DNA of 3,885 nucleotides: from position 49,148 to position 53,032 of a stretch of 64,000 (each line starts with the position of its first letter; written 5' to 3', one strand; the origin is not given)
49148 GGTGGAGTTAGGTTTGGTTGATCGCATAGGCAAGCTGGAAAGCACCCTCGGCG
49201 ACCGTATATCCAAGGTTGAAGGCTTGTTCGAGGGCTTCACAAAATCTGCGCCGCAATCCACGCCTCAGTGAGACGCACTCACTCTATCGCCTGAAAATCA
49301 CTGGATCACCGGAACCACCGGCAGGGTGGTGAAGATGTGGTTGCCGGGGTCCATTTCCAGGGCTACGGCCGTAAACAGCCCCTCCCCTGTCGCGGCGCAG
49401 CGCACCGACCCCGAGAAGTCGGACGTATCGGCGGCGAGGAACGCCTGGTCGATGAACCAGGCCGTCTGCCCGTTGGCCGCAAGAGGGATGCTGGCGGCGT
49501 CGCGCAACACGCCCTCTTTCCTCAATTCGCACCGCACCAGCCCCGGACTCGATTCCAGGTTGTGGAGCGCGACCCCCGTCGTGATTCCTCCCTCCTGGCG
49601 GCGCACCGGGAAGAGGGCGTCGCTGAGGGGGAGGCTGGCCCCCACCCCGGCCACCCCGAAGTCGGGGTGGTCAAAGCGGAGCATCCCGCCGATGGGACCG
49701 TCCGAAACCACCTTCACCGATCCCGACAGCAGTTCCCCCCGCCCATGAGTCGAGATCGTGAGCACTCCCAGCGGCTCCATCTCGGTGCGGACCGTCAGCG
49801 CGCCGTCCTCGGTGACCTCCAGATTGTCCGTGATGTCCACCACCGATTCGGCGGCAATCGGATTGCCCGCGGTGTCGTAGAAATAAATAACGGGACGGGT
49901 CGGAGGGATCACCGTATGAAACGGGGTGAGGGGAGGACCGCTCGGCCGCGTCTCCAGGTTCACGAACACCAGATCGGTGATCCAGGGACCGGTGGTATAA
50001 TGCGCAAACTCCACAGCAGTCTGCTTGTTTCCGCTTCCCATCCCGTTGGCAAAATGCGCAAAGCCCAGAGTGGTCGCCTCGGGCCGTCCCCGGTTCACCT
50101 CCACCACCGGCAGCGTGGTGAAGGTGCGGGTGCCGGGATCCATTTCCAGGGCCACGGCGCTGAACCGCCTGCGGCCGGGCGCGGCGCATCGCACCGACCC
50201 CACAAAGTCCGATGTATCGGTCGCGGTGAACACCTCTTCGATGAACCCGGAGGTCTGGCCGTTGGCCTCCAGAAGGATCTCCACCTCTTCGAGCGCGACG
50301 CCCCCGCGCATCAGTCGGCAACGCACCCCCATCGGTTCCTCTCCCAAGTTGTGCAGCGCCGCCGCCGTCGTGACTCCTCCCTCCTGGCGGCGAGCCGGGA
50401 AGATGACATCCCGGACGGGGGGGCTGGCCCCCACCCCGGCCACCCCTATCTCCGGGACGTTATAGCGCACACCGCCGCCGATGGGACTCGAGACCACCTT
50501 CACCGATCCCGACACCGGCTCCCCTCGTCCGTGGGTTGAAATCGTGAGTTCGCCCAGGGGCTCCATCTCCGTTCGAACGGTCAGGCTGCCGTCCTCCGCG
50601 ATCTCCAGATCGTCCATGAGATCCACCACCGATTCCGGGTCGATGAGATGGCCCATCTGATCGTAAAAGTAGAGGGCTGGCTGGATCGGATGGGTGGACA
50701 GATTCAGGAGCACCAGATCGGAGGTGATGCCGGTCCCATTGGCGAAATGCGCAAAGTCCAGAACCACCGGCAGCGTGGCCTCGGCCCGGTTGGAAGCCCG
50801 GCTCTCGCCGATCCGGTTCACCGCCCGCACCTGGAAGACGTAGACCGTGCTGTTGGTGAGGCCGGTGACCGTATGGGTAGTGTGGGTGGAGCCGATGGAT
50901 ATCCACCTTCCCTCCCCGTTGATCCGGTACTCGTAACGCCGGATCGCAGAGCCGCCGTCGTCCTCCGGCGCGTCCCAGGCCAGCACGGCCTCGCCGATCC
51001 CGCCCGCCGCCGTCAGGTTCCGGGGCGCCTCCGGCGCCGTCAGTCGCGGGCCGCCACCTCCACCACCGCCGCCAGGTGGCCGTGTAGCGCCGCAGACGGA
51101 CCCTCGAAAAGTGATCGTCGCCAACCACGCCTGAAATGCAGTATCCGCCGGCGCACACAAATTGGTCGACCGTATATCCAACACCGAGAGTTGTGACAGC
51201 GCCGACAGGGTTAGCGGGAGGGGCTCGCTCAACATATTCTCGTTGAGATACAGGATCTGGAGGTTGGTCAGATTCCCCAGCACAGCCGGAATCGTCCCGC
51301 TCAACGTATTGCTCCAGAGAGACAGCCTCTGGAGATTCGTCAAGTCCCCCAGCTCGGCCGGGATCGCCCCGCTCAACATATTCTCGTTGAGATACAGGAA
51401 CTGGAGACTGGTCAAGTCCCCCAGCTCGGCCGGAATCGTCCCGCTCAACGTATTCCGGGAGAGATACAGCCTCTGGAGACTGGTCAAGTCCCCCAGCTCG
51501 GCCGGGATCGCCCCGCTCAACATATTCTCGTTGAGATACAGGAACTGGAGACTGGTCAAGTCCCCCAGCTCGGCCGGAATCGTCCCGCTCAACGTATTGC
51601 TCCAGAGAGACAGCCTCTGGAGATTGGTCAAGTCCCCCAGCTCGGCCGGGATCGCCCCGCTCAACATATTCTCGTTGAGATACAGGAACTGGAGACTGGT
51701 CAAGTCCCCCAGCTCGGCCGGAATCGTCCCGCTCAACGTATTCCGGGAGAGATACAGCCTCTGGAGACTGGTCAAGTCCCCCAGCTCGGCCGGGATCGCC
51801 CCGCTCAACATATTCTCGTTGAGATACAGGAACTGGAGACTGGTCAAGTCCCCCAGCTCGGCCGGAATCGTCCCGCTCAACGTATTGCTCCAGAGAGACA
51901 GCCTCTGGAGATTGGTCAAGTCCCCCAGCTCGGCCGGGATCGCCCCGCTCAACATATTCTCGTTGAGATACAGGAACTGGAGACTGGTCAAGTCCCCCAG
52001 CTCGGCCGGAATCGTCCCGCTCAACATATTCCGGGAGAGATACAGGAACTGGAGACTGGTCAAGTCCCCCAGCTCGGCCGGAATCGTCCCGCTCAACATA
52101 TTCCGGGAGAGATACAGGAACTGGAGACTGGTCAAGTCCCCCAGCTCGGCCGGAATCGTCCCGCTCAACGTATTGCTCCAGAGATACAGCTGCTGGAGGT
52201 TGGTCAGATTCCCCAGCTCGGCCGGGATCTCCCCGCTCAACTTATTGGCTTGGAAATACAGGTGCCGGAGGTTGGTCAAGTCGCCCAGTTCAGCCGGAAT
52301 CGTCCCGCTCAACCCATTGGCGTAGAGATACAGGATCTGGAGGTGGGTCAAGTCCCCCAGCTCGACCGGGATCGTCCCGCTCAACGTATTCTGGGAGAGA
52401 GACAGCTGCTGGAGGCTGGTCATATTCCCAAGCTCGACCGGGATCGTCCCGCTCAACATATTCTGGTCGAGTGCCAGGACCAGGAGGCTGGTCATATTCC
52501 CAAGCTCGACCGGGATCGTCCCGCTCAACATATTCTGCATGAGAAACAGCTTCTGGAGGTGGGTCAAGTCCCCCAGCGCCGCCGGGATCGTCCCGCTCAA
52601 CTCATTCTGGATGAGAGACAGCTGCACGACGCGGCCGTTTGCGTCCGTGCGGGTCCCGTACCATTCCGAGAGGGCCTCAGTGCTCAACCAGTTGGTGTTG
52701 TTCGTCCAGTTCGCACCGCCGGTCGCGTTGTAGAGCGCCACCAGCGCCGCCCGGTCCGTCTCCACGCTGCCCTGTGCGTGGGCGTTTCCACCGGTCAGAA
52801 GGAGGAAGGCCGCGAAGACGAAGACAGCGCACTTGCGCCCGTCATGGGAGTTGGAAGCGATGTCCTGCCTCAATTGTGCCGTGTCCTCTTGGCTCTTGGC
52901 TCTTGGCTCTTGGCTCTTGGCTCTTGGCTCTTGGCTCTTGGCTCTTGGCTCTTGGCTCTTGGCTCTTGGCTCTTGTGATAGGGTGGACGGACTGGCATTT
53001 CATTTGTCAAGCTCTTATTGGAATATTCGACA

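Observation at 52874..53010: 12-copy heptanucleotide tract (GCCAAGA) between upstream ATGs and the LRR ORF: candidate slipped-strand phase-variation switch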

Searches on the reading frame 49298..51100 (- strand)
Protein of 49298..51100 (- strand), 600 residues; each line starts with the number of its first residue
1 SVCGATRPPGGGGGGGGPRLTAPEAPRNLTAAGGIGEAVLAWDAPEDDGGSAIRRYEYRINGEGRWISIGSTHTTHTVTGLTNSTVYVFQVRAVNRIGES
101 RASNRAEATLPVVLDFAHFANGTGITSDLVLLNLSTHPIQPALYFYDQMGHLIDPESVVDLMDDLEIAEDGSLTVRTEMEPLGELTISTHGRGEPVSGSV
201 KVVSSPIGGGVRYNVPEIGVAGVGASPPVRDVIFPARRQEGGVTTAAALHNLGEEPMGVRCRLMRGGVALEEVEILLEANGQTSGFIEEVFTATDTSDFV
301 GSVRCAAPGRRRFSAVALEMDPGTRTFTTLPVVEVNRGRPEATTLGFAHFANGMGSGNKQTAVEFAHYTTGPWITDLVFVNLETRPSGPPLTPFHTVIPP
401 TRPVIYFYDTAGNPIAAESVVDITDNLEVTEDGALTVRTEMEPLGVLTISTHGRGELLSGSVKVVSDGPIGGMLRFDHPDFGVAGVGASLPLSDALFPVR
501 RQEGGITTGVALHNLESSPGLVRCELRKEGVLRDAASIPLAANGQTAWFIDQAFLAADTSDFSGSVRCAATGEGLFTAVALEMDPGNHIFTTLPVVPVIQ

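Call 17: search_protein_families(library=ncbifam, proteins=[window:49298-51100:-], max_evalue=0.1)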
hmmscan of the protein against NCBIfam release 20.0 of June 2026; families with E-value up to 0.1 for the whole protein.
window:49298-51100:- (600 aa): 1 family
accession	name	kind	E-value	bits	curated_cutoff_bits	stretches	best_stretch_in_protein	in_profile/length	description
NF041611.1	exoglucan_CbhB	equivalog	9.2e-06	23.9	1950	1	21-104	704-783/997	exoglucanase CbhB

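Call 30: find_homologous_proteins(query=window:49298-51100:-, max_evalue=1e-10)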
Query window:49298-51100:- (600 aa): 1776 proteins with E <= 1e-10 among 8000 candidates; the best 120 are listed.
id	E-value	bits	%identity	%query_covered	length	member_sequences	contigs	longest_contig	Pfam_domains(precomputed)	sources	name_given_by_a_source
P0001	0.0e+0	1165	75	97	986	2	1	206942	PF07495.20,PF21454.3,PF21605.4,PF01108.24,PF25059.2,PF24421.2,PF24489.2,PF25833.1,PF00041.28,PF10179.16,PF16656.12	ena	-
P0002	0.0e+0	1101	73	97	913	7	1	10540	PF07495.20,PF21454.3,PF21605.4,PF01108.24,PF25059.2,PF24489.2,PF00041.28,PF10179.16,PF16656.12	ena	-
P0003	0.0e+0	1063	67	99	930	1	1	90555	PF07495.20,PF21454.3,PF21605.4,PF01108.24,PF22352.3,PF25059.2,PF10528.15,PF24489.2,PF00041.28,PF10179.16,PF16656.12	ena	-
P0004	0.0e+0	1047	74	97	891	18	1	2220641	PF21605.4,PF01108.24,PF25059.2,PF24489.2,PF00041.28,PF16656.12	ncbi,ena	-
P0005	0.0e+0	1032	71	97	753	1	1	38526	PF07495.20,PF21454.3,PF21605.4,PF01108.24,PF25059.2,PF24489.2,PF00041.28,PF10179.16,PF16656.12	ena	-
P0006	2.1e-298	1009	72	97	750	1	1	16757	PF07495.20,PF21605.4,PF01108.24,PF25059.2,PF24489.2,PF00041.28,PF10179.16,PF16656.12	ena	-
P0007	2.0e-297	1006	73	97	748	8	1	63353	PF21605.4,PF01108.24,PF22352.3,PF25059.2,PF00041.28,PF16656.12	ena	-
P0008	8.3e-290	981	73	97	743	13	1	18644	PF25059.2,PF00041.28,PF16656.12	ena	-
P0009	6.4e-287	971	71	96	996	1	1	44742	PF21605.4,PF01108.24,PF25059.2,PF23376.2,PF25788.3,PF24489.2,PF16656.12,PF00754.32,PF22633.4,PF24421.2,PF14292.13,PF25833.1,PF00041.28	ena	-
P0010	4.6e-284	962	76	97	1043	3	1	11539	PF23598.2,PF24141.2,PF00560.40,PF12799.14,PF13855.13,PF00041.28,PF18016.9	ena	-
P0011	7.3e-284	961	73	97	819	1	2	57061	PF25059.2,PF25788.3,PF00041.28,PF16656.12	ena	-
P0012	5.6e-282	955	73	97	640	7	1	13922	PF25059.2,PF00041.28,PF16656.12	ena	-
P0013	5.7e-281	952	72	97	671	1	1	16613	PF25059.2,PF00041.28,PF16656.12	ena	-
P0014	2.2e-280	950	73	97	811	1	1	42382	PF25059.2,PF22633.4,PF25788.3,PF00041.28,PF16656.12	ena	-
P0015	8.5e-280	948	76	97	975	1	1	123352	PF25059.2,PF07705.18,PF00041.28,PF16656.12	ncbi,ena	-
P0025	2.9e-275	933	74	96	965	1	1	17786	PF23598.2,PF00560.40,PF12799.14,PF13855.13,PF00041.28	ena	-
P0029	2.8e-273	926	74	96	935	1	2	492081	PF23598.2,PF00560.40,PF12799.14,PF13855.13,PF00041.28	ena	-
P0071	1.0e-261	888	73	96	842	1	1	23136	PF23598.2,PF00560.40,PF12799.14,PF13855.13,PF00041.28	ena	-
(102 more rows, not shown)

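Call 31: find_encoding_contigs(protein=P0010, flank=3000, max_places=4)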
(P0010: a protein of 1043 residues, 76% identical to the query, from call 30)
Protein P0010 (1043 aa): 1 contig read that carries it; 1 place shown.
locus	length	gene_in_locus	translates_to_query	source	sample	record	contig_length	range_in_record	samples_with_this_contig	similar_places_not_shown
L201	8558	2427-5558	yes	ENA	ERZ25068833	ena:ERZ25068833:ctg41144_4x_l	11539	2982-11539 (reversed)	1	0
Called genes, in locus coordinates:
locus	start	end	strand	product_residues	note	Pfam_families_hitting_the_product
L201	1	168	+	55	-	?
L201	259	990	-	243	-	-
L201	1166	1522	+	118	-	-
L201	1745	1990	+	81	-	PF04014:MazE_antitoxin (weak), PF15937:PrlF_antitoxin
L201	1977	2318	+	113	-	PF02452:PemK_toxin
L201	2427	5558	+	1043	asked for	PF23598:LRR_14, PF23598:LRR_14, PF12799:LRR_4 (weak), PF13855:LRR_8 (weak), PF12799:LRR_4 (weak), PF13855:LRR_8 (weak), PF23598:LRR_14, PF00041:fn3, +3 more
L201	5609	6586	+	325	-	PF04796:RepA_C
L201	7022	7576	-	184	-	PF00239:Resolvase, PF02796:HTH_7, PF13936:HTH_38 (faint)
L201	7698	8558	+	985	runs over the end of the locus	PF13700:DUF4158, PF01526:DDE_Tnp_Tn3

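Call 32: find_encoding_contigs(protein=P0029, flank=3000, max_places=4)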
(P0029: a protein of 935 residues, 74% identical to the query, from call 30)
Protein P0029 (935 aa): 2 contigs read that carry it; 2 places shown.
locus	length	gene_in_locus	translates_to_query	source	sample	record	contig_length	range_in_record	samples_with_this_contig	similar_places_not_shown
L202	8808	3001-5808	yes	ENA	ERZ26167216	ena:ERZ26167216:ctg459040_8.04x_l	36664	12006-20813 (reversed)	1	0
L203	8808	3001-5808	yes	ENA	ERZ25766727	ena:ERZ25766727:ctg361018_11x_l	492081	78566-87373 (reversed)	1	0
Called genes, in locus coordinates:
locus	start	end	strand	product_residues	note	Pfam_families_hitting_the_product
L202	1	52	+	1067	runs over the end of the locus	PF01326:PPDK_N, PF00041:fn3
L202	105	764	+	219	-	PF04796:RepA_C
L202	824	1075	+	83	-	-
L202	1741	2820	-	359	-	PF13518:HTH_28 (weak), PF13551:HTH_29 (weak), PF13565:HTH_32 (weak)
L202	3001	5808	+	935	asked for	PF13855:LRR_8 (weak), PF12799:LRR_4 (weak), PF23598:LRR_14, PF13855:LRR_8 (weak), PF12799:LRR_4 (weak), PF23598:LRR_14, PF12799:LRR_4 (weak), PF00041:fn3, +2 more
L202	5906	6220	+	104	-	PF04796:RepA_C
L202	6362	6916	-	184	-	PF20466:MmeI_TRD (weak)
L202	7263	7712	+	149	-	-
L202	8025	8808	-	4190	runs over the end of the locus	-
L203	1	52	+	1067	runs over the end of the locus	PF01326:PPDK_N, PF00041:fn3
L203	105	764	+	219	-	PF04796:RepA_C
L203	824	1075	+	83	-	-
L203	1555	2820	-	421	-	PF13518:HTH_28 (weak), PF13551:HTH_29 (weak), PF13565:HTH_32 (weak)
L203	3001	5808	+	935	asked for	PF13855:LRR_8 (weak), PF12799:LRR_4 (weak), PF23598:LRR_14, PF13855:LRR_8 (weak), PF12799:LRR_4 (weak), PF23598:LRR_14, PF12799:LRR_4 (weak), PF00041:fn3, +2 more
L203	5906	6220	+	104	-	PF04796:RepA_C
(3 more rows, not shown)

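Call 33: find_encoding_contigs(protein=P0004, flank=3000, max_places=4)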
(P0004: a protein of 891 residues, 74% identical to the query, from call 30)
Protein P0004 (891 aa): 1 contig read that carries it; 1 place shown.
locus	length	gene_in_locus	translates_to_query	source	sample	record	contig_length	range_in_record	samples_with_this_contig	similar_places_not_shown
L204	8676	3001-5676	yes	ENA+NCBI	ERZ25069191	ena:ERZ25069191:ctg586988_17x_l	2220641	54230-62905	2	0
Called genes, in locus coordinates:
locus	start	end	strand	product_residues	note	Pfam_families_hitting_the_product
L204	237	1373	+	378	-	-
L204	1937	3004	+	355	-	-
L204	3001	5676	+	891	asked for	PF01108:Tissue_fac (faint), PF00041:fn3, PF16656:Pur_ac_phosph_N (faint), PF21605:CRLF2-like_D2 (faint), PF25059:FN3_DSCAM-DSCAML_C (faint), PF24489:Ig_J_second (faint), PF00041:fn3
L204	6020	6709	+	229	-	-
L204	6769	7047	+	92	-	PF01527:HTH_Tnp_1, PF13384:HTH_23 (faint)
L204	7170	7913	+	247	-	PF13276:HTH_21, PF00665:rve, PF13683:rve_3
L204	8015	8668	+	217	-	-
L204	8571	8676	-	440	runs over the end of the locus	PF04851:ResIII (weak), PF00270:DEAD, PF00271:Helicase_C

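Call 41: find_encoding_contigs(protein=P0025, flank=4000, max_places=4)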
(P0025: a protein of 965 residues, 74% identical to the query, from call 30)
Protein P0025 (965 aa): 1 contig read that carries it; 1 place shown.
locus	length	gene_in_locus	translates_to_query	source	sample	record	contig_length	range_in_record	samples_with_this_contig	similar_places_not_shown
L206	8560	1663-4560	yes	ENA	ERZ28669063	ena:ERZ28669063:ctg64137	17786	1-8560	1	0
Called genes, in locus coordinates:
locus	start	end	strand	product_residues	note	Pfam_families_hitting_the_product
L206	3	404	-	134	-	?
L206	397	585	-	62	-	-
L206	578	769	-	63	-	-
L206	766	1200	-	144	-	-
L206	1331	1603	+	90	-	-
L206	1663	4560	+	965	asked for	PF23598:LRR_14, PF12799:LRR_4 (weak), PF13855:LRR_8, PF23598:LRR_14 (weak), PF13855:LRR_8, PF23598:LRR_14, PF12799:LRR_4 (weak), PF00041:fn3, +1 more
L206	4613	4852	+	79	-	-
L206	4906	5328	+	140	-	-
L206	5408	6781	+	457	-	PF05598:DUF772, PF01609:DDE_Tnp_1, PF13751:DDE_Tnp_1_6 (weak)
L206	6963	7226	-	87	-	-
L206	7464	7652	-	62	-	-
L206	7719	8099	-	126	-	-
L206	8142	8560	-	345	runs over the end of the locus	-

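Call 42: find_encoding_contigs(protein=P0071, flank=4000, max_places=4)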
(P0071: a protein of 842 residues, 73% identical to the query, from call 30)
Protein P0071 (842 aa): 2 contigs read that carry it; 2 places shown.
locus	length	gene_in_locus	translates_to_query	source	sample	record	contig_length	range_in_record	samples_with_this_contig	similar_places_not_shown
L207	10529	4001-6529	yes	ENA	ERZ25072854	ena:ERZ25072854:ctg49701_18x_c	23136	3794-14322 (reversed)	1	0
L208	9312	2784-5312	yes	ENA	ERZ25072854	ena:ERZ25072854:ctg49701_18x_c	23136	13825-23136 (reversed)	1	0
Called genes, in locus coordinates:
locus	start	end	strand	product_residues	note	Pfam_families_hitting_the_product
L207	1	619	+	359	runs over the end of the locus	PF04313:HSDR_N (faint), PF13588:HSDR_N_2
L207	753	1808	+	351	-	PF04796:RepA_C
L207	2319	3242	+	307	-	PF03389:MobA_MobL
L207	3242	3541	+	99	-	-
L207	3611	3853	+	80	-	-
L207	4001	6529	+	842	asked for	PF13855:LRR_8 (faint), PF00560:LRR_1 (faint), PF12799:LRR_4 (faint), PF23598:LRR_14, PF00041:fn3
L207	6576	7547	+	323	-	PF04796:RepA_C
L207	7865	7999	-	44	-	-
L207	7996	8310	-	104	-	-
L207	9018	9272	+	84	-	-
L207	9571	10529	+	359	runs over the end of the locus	PF04313:HSDR_N (faint), PF13588:HSDR_N_2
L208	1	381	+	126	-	?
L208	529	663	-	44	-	-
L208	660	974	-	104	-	-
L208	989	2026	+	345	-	PF03389:MobA_MobL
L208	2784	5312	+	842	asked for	PF13855:LRR_8 (faint), PF00560:LRR_1 (faint), PF12799:LRR_4 (faint), PF23598:LRR_14, PF00041:fn3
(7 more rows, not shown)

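Call 60: list_cluster_members(proteins=[P0274, P0010, P0207, P0071, P0025, P0121, P0191, P0192, P0262, P0126])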
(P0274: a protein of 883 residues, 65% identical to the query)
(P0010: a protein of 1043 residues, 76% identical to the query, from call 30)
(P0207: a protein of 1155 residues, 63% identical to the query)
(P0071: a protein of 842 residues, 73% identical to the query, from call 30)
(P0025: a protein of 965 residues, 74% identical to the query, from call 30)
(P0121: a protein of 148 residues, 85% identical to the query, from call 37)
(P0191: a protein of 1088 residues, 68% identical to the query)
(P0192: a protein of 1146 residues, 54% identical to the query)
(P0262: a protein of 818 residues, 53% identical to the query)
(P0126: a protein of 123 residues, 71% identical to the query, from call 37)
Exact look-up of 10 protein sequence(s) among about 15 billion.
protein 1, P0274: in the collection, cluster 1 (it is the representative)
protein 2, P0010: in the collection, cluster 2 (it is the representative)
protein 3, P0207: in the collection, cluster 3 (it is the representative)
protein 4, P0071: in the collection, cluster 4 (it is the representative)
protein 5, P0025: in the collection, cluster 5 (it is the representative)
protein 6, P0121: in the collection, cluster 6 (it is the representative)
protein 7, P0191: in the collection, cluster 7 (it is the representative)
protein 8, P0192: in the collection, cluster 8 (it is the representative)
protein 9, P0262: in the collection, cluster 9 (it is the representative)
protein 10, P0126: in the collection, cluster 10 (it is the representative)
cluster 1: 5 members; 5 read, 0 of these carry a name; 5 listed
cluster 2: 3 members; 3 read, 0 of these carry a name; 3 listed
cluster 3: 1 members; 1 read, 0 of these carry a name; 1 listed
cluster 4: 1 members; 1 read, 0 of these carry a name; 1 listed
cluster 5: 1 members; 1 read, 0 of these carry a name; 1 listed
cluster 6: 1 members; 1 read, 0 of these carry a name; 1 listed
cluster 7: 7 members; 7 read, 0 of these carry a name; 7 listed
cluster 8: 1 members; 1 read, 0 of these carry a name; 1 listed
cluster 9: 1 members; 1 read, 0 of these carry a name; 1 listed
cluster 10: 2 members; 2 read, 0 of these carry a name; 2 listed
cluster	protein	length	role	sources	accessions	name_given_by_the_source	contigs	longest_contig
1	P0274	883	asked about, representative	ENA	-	-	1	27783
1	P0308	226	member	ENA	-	-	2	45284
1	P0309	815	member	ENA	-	-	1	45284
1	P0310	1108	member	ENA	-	-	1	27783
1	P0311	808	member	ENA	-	-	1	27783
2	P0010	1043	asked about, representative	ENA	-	-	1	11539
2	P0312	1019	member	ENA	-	-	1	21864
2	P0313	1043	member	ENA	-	-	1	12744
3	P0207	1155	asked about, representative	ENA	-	-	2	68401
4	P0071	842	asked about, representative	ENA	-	-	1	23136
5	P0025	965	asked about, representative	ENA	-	-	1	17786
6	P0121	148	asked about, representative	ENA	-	-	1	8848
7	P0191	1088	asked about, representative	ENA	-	-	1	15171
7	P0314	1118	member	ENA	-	-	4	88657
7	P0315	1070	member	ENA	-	-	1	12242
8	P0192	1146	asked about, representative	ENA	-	-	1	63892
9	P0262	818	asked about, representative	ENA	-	-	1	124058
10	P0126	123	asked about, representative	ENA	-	-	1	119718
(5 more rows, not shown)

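Call 62: find_encoding_contigs(protein=P0309, flank=3000, max_places=4)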
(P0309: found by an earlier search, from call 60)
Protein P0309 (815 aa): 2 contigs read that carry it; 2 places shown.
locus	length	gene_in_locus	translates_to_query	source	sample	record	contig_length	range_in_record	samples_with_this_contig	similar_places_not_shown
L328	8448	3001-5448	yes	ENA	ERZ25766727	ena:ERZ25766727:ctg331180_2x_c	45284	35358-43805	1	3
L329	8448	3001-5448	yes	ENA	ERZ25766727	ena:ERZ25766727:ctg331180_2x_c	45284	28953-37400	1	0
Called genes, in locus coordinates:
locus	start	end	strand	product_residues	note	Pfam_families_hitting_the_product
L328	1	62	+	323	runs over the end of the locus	PF04796:RepA_C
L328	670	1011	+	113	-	PF21983:NikA-like, PF05713:MobC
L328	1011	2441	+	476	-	-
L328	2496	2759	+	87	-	-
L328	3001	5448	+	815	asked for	PF00560:LRR_1 (faint), PF13855:LRR_8, PF23598:LRR_14, PF12799:LRR_4 (weak), PF00041:fn3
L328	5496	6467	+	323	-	PF04796:RepA_C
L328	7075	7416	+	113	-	PF21983:NikA-like, PF05713:MobC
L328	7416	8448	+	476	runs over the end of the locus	-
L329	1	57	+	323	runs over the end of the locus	PF04796:RepA_C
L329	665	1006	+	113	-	PF21983:NikA-like, PF05713:MobC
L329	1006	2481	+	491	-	-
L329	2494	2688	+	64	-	-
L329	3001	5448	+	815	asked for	PF00560:LRR_1 (faint), PF13855:LRR_8, PF23598:LRR_14, PF12799:LRR_4 (weak), PF00041:fn3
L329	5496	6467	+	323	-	PF04796:RepA_C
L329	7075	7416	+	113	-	PF21983:NikA-like, PF05713:MobC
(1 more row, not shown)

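Call 83: find_encoding_contigs(protein=P0312, flank=1500, max_places=6)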
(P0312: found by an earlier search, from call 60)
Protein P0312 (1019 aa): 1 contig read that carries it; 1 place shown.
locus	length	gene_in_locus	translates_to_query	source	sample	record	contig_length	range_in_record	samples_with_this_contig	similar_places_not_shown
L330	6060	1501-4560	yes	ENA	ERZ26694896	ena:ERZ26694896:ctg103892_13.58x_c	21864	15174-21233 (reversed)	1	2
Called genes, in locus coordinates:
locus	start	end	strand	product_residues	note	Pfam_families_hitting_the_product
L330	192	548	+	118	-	-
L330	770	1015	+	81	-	PF04014:MazE_antitoxin (weak), PF15937:PrlF_antitoxin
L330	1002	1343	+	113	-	PF02452:PemK_toxin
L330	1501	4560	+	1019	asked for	PF23598:LRR_14, PF13855:LRR_8 (weak), PF23598:LRR_14, PF12799:LRR_4 (weak), PF13855:LRR_8 (weak), PF12799:LRR_4 (weak), PF23598:LRR_14, PF00041:fn3, +3 more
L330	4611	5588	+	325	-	PF04796:RepA_C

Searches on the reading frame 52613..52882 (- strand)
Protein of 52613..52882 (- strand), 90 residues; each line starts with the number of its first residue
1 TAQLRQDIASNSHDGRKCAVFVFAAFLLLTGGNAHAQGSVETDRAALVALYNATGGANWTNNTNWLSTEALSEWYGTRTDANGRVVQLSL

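Call 37: find_homologous_proteins(query=window:52613-52882:-, max_evalue=0.00001)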
Query seq(90 aa) (90 aa): 68 proteins with E <= 0.00001 among 81 candidates.
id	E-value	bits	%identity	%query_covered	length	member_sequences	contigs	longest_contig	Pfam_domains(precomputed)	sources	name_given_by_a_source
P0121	4.2e-38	147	85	98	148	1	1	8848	-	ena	-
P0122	8.3e-31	123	73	91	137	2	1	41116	-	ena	-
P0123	4.4e-27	111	71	88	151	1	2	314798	-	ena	-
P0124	1.3e-26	110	76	80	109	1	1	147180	-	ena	-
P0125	6.2e-25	105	78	61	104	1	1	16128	-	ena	-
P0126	1.5e-23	100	71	80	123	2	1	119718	-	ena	-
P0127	5.6e-23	98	75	80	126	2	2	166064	-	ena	-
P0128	1.7e-21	94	67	80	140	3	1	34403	-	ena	-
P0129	2.2e-21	93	78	67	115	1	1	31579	-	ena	-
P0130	3.6e-21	93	76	66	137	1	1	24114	-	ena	-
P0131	1.8e-20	90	70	73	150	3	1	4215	-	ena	-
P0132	8.5e-20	88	65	81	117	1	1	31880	-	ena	-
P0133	1.4e-19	88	76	64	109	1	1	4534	-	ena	-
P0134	1.4e-18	84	73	70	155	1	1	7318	-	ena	-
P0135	4.0e-18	83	59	92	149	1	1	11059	PF23598.2,PF00560.40,PF12799.14,PF13855.13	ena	-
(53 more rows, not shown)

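Call 40: find_encoding_contigs(protein=P0121, flank=4000, max_places=4)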
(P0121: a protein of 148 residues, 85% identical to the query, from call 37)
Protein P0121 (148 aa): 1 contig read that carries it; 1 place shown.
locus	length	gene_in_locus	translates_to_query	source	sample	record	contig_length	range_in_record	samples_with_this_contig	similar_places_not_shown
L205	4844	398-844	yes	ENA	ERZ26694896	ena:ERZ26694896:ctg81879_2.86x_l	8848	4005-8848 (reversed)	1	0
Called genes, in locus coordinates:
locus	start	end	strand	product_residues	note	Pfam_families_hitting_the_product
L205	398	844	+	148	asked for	-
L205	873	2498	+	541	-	PF13855:LRR_8 (weak), PF23598:LRR_14, PF12799:LRR_4 (weak), PF13855:LRR_8, PF23598:LRR_14, PF12799:LRR_4 (weak), PF00041:fn3, PF00041:fn3, +3 more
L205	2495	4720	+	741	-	PF03160:Calx-beta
